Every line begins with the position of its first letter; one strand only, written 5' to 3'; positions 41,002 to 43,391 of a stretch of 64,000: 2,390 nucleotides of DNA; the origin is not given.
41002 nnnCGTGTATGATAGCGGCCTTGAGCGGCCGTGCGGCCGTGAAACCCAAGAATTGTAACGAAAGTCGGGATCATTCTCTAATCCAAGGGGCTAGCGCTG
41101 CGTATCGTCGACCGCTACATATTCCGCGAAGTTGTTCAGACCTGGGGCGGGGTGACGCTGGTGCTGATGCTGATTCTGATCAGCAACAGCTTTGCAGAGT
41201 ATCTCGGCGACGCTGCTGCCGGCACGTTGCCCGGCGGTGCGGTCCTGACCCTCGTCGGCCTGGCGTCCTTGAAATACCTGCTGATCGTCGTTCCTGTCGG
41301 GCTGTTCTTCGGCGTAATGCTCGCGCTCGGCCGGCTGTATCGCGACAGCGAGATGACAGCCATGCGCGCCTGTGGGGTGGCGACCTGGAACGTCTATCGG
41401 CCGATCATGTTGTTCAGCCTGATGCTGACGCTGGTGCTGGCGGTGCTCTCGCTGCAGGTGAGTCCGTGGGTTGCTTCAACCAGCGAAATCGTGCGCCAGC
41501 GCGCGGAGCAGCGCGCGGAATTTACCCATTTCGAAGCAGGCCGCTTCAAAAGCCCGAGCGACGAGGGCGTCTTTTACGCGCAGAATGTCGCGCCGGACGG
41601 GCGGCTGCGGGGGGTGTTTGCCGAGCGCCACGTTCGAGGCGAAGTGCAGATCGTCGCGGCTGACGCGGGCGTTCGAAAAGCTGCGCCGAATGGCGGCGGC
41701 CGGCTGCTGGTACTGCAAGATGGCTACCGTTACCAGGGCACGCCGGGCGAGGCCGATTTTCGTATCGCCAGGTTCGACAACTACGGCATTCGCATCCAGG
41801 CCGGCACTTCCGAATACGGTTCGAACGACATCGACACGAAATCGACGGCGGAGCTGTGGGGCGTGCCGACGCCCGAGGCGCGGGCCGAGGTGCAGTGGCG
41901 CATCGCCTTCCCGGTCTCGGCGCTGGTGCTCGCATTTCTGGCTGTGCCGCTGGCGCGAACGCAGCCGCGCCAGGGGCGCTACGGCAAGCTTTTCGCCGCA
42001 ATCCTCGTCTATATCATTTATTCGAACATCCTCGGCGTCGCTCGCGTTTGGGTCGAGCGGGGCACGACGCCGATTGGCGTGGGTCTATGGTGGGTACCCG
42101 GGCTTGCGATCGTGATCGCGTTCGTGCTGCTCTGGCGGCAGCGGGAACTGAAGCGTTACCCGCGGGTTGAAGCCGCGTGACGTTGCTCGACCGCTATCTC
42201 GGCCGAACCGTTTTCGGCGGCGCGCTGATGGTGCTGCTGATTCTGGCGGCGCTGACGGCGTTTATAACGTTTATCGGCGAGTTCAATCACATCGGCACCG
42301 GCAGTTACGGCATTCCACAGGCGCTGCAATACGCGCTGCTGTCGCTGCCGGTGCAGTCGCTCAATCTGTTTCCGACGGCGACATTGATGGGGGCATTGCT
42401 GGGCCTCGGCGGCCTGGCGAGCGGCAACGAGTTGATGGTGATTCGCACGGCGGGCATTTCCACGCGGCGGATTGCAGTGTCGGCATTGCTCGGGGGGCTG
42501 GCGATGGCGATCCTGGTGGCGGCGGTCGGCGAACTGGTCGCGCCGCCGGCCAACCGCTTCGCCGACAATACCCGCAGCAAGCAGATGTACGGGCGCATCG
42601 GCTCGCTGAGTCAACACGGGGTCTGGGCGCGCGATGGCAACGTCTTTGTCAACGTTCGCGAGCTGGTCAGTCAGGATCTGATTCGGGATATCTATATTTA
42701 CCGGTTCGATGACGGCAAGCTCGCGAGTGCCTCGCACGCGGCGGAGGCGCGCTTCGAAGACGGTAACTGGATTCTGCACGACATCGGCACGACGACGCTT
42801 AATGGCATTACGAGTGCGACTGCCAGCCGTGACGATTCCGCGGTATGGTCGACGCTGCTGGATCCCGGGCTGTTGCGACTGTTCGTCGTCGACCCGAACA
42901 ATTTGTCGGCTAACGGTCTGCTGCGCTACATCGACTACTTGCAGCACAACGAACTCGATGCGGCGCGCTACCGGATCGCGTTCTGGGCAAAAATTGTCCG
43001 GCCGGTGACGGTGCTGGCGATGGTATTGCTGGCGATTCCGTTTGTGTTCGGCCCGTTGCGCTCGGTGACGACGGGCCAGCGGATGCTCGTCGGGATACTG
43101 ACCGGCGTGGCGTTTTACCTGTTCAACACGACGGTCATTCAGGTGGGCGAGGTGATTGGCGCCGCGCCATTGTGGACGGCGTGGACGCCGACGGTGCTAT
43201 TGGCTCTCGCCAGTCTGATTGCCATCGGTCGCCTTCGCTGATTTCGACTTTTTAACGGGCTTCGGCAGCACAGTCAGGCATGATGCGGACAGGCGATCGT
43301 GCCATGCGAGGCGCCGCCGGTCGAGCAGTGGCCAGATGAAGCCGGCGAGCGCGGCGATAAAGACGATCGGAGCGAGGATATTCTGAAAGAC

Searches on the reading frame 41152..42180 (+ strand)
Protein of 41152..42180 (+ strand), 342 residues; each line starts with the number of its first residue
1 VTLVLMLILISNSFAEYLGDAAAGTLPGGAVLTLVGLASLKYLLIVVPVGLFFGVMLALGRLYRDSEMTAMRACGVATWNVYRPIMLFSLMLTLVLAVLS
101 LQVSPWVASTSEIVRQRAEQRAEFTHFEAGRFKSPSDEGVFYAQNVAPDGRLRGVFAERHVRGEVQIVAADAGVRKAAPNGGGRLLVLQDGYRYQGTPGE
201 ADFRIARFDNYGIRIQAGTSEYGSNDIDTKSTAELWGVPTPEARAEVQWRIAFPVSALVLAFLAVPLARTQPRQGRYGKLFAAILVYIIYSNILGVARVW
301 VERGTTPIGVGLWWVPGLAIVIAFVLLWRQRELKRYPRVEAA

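Call 65: search_protein_families(library=pfam, max_evalue=0.00001, proteins=[window:41152-42180:+])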
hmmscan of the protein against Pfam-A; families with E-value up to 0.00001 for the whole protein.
window:41152-42180:+ (342 aa): 1 family
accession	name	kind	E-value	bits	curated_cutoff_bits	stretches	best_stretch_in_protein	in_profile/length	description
PF03739.19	LptF_LptG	-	3.1e-71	240.7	27.9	1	2-329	15-353/353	Lipopolysaccharide export system permease LptF/LptG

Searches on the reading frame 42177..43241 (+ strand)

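Call 65: search_protein_families(library=pfam, max_evalue=0.00001, proteins=[window:42177-43241:+])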
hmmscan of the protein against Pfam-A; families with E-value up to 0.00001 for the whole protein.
window:42177-43241:+ (354 aa): 1 family
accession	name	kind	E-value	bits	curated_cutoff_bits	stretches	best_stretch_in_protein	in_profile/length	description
PF03739.19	LptF_LptG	-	6.7e-69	233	27.9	1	6-349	1-350/353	Lipopolysaccharide export system permease LptF/LptG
